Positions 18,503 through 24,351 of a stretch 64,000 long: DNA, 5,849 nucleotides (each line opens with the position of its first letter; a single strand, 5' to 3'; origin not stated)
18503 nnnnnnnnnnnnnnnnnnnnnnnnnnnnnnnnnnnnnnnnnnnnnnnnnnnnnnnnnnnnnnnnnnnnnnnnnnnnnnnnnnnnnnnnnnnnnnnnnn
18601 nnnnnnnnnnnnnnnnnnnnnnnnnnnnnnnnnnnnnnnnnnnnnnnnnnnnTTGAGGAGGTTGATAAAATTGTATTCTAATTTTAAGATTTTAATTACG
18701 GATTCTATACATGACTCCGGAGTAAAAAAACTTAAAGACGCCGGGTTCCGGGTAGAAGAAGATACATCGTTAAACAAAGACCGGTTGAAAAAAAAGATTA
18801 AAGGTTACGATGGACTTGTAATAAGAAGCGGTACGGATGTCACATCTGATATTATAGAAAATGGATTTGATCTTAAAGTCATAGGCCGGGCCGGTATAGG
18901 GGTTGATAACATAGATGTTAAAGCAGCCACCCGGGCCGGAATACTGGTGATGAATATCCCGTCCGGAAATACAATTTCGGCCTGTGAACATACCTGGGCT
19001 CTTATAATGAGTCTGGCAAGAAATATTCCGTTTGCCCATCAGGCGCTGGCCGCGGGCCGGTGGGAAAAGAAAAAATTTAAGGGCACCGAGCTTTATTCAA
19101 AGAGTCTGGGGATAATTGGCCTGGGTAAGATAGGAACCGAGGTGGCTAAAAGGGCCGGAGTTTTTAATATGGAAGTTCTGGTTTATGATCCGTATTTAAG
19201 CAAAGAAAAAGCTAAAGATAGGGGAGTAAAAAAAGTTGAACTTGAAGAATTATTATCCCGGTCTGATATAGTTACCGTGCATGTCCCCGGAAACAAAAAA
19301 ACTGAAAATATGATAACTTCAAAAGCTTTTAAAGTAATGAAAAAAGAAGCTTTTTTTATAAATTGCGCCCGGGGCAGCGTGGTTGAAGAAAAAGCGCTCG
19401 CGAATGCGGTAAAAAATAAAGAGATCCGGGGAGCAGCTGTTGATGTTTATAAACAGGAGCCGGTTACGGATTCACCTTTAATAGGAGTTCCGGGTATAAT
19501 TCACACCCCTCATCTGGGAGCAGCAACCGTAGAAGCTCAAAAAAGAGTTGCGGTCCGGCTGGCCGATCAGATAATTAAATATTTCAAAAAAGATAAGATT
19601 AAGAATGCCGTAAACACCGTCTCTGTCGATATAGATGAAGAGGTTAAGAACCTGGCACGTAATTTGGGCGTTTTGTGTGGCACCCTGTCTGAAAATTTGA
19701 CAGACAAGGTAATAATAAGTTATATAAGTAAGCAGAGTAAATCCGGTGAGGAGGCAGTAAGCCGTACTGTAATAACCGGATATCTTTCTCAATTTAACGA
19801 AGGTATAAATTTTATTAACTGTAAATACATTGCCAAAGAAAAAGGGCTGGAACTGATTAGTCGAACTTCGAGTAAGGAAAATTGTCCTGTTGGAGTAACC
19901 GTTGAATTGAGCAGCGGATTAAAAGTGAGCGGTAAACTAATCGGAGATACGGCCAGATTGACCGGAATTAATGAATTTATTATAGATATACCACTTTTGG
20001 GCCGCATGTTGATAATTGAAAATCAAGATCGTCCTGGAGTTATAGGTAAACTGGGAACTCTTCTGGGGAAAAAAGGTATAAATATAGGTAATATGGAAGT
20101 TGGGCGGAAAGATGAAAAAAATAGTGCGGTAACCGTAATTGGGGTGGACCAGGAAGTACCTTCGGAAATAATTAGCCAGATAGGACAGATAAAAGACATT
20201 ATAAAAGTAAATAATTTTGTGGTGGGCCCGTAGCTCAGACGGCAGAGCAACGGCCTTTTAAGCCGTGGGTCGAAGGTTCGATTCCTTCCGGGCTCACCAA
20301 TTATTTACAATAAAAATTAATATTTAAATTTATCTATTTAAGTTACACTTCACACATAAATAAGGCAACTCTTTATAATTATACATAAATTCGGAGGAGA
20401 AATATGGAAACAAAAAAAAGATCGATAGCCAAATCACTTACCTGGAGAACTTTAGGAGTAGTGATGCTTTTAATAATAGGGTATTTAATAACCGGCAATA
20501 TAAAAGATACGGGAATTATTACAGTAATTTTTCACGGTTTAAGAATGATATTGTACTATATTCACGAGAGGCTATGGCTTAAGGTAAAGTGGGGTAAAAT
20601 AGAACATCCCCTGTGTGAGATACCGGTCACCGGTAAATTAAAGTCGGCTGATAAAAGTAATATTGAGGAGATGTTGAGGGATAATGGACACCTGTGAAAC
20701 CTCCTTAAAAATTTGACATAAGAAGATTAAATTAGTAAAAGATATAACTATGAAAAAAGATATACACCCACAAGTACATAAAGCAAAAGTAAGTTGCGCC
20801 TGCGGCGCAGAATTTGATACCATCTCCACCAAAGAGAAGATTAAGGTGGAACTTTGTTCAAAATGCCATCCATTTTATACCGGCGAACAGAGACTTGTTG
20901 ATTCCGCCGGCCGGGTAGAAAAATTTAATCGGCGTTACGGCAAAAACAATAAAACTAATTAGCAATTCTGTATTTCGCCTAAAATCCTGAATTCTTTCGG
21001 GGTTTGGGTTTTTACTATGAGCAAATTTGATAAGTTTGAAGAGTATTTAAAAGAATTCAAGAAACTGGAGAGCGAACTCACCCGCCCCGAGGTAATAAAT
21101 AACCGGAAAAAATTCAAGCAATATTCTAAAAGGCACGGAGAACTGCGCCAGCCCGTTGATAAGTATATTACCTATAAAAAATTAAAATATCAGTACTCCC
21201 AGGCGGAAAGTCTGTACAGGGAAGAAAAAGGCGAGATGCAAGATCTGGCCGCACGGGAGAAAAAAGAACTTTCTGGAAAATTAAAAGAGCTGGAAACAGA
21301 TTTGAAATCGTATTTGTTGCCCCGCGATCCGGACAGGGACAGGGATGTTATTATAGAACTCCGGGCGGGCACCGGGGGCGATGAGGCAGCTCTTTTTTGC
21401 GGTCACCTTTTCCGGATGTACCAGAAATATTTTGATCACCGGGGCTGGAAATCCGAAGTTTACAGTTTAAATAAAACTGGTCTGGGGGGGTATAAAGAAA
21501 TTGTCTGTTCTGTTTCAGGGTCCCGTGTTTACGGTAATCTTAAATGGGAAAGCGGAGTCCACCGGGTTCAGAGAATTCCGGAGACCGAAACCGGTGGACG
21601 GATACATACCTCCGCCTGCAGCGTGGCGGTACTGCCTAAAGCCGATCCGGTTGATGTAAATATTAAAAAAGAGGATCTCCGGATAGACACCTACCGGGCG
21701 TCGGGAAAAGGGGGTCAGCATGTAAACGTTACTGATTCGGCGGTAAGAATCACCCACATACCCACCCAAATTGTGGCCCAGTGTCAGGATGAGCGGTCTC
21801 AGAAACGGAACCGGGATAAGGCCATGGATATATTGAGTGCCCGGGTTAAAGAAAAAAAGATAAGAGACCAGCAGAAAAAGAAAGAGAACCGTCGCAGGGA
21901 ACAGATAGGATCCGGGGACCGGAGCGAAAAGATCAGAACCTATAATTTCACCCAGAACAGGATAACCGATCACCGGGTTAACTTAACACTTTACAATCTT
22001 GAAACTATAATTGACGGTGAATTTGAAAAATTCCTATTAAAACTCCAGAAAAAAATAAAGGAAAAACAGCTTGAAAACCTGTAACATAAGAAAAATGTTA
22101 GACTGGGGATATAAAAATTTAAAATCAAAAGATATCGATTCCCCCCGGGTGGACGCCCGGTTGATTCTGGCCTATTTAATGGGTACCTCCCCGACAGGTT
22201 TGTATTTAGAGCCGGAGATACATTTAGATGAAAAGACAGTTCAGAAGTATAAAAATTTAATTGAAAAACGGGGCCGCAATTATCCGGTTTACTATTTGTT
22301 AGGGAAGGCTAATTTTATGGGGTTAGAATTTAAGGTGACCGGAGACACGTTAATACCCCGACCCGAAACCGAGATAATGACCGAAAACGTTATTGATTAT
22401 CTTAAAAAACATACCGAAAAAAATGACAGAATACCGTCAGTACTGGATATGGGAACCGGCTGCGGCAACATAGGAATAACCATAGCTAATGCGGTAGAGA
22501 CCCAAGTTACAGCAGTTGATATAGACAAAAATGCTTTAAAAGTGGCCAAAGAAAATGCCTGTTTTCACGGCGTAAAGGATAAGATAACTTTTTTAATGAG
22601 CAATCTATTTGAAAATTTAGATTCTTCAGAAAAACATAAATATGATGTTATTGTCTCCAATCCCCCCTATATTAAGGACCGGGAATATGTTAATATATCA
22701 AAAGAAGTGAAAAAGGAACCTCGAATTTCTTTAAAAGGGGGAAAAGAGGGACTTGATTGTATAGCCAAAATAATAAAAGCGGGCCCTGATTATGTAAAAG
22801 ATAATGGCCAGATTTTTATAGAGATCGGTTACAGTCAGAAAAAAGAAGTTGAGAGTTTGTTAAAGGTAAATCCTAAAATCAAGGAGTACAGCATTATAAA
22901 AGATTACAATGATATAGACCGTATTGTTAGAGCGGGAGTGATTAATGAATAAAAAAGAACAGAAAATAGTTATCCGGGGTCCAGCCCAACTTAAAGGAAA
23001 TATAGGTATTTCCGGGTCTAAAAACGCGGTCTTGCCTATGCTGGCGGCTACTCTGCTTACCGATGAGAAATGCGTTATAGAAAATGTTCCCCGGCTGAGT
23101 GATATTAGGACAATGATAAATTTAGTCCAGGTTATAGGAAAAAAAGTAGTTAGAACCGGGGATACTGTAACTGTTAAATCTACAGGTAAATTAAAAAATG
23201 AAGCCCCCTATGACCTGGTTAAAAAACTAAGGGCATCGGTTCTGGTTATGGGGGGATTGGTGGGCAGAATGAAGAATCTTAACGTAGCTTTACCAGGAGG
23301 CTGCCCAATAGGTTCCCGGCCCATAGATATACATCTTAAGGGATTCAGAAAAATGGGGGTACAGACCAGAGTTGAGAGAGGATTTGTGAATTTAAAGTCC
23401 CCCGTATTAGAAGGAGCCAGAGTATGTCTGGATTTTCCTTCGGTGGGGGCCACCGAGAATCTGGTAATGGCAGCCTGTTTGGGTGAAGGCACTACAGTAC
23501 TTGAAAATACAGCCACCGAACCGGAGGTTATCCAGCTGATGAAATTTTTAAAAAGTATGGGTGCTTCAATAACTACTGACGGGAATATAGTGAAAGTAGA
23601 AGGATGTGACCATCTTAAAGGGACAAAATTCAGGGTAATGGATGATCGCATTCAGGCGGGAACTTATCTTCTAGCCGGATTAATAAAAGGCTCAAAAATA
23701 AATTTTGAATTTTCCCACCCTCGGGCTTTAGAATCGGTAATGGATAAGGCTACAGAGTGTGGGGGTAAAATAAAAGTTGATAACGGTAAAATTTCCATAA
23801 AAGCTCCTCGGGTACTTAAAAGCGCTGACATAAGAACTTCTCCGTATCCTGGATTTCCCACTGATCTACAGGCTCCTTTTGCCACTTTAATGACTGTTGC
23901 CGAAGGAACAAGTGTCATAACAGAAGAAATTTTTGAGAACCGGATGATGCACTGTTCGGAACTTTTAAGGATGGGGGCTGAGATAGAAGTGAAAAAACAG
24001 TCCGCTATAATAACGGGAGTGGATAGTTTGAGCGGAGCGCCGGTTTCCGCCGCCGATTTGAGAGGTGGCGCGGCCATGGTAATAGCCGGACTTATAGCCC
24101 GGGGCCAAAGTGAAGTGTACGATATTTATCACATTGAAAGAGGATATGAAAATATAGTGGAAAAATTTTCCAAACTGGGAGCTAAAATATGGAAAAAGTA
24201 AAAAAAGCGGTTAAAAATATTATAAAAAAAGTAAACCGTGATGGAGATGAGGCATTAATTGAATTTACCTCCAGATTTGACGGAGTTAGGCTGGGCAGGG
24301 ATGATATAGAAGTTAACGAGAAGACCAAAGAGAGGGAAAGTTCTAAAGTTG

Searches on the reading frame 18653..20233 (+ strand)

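Call 54: search_protein_families(library=pfam, proteins=[window:18653-20233:+], max_evalue=0.00001)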
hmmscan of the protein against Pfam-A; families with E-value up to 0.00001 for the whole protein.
window:18653-20233:+ (526 aa): 5 families
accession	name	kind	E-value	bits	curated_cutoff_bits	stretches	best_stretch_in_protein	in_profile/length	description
PF02826.25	2-Hacid_dh_C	-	3e-61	206.4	25.1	1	116-289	2-178/178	D-isomer specific 2-hydroxyacid dehydrogenase, NAD binding domain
PF00389.36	2-Hacid_dh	-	1.6e-35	122.1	24.6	1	13-321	1-134/134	D-isomer specific 2-hydroxyacid dehydrogenase, catalytic domain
PF01842.31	ACT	-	2.3e-11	43.7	27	1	452-513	2-64/66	ACT domain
PF19304.4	PGDH_inter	-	8.8e-10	39.2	27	1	333-410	7-84/119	D-3-phosphoglycerate dehydrogenase intervening domain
PF03446.21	NAD_binding_2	-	1.6e-07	32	21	1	152-259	2-113/161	NAD binding domain of 6-phosphogluconate dehydrogenase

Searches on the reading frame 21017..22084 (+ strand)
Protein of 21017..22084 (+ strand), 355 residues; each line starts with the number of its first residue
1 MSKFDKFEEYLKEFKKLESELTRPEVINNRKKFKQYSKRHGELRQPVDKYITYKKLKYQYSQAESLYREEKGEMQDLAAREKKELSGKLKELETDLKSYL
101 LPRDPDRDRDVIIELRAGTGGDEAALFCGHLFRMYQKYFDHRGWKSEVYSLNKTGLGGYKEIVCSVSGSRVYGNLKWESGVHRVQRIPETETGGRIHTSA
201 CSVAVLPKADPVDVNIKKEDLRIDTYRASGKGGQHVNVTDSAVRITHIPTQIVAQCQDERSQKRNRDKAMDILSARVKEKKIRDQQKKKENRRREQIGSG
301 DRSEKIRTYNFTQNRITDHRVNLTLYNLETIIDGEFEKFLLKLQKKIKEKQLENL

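Call 54: search_protein_families(library=pfam, proteins=[window:21017-22084:+], max_evalue=0.00001)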
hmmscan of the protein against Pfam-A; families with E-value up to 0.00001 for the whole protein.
window:21017-22084:+ (355 aa): 2 families
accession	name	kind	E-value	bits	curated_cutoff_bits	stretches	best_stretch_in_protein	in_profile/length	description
PF03462.23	PCRF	-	2.4e-66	223.7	24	1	12-203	3-194/194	PCRF domain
PF00472.26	RF-1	-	5.3e-41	139.7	35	1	212-320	3-116/116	RF-1 domain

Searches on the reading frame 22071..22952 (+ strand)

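Call 54: search_protein_families(library=pfam, proteins=[window:22071-22952:+], max_evalue=0.00001)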
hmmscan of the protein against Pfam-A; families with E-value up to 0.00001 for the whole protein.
window:22071-22952:+ (293 aa): 12 families
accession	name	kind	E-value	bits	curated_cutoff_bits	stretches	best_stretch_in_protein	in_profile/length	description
PF17827.6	PrmC_N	-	1.4e-17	64.4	23.4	1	9-78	2-71/71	PrmC N-terminal domain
PF05175.20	MTS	-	6.3e-17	62.2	23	1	120-212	31-121/170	Methyltransferase small domain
PF13847.12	Methyltransf_31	-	6.8e-12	45.7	27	1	123-198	6-82/145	Methyltransferase domain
PF06325.19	PrmA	-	1.3e-11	45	22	1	107-197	151-233/296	Ribosomal protein L11 methyltransferase (PrmA)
PF13649.12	Methyltransf_25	-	1.4e-10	42.1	27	1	124-213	1-89/97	Methyltransferase domain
PF09445.16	Methyltransf_15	-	2.4e-10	40.7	22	1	124-200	4-81/165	RNA cap guanine-N2 methyltransferase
PF03602.21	Cons_hypoth95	-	1.6e-09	38.1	24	1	97-218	22-141/182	Conserved hypothetical protein 95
PF01170.24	UPF0020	-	3.7e-08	33.7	22.3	1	140-201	73-132/197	RMKL-like, methyltransferase domain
PF10294.15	Methyltransf_16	-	8.6e-08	32.6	21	1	109-195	30-125/174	Lysine methyltransferase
PF02384.22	N6_Mtase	-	1.8e-06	27.9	20.4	1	107-216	42-147/311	N-6 DNA Methylase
PF08242.18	Methyltransf_12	-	2.1e-06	28.8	30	1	125-197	1-72/98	Methyltransferase domain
PF01209.24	Ubie_methyltran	-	9.7e-06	25.5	20.1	0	120-194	47-120/233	ubiE/COQ5 methyltransferase family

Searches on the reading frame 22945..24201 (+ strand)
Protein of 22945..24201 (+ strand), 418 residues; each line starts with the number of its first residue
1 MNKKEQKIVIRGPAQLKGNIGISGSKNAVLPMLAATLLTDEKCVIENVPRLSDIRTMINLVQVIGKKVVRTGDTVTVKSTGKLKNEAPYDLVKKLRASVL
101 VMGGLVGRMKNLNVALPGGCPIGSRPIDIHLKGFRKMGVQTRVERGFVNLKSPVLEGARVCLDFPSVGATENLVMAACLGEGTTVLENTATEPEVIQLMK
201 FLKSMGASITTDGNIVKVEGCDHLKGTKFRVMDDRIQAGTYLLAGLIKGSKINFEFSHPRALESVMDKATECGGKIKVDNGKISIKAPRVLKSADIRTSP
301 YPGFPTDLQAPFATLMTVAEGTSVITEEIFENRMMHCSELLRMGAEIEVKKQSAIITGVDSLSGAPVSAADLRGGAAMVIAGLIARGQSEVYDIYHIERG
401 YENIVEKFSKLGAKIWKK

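Call 54: search_protein_families(library=pfam, proteins=[window:22945-24201:+], max_evalue=0.00001)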
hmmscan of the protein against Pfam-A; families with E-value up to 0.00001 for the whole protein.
window:22945-24201:+ (418 aa): 1 family
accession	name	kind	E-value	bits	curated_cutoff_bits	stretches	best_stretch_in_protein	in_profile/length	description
PF00275.25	EPSP_synthase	-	3.1e-96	323.1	22.8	1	11-407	2-416/417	EPSP synthase (3-phosphoshikimate 1-carboxyvinyltransferase)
